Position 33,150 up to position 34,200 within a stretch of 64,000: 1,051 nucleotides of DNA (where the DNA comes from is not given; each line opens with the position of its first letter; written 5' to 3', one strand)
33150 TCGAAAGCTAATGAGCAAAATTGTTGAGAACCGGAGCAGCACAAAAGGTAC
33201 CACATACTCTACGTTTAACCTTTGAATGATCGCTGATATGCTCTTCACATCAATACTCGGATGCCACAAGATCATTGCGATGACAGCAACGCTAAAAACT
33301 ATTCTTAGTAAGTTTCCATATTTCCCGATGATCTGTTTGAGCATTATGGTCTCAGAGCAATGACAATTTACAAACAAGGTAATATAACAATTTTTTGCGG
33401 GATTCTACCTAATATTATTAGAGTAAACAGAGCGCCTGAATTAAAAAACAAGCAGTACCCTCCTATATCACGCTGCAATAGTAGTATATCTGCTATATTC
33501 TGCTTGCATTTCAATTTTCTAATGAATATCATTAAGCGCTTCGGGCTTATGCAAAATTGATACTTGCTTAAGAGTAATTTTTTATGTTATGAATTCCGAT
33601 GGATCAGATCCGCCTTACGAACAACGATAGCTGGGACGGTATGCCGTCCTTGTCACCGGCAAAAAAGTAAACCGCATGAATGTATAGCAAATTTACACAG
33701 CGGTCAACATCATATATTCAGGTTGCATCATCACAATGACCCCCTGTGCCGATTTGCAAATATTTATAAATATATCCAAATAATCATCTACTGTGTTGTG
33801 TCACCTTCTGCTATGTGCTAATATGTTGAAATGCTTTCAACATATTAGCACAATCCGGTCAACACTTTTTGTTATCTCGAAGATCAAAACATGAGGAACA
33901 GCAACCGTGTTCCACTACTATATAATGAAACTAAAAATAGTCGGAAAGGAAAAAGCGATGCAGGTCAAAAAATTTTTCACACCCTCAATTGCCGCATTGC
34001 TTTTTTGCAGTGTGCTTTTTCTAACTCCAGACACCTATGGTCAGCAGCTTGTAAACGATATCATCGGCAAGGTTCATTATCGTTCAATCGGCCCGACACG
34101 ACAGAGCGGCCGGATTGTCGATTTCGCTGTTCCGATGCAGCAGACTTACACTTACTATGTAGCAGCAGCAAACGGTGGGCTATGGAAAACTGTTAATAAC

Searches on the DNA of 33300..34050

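Call 35: search_rna_families(source=window, start=33300, end=34050, threshold=evalue, max_evalue=5)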
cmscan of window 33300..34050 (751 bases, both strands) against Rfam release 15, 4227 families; matches with E-value up to 5: 2.
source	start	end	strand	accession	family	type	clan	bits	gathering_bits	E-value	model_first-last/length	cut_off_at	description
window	33814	33852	+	RF04128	MIR8562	Gene; miRNA;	-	20.1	211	0.31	1-242/242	no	MIR8562 microRNA precursor family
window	33819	33910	+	RF00472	snosnR55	Gene; snRNA; snoRNA; CD-box;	CL00054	16.5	50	4.5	1-92/92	no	Small nucleolar RNA snR55/Z10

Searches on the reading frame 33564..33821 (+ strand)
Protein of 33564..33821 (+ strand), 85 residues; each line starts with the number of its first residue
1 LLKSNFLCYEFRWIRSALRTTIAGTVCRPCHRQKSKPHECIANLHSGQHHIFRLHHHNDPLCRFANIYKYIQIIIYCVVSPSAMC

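Call 63: search_protein_families(library=pfam, proteins=[window:33564-33821:+], max_evalue=0.1)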
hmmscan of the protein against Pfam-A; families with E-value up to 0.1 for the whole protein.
window:33564-33821:+ (85 aa): 0 families
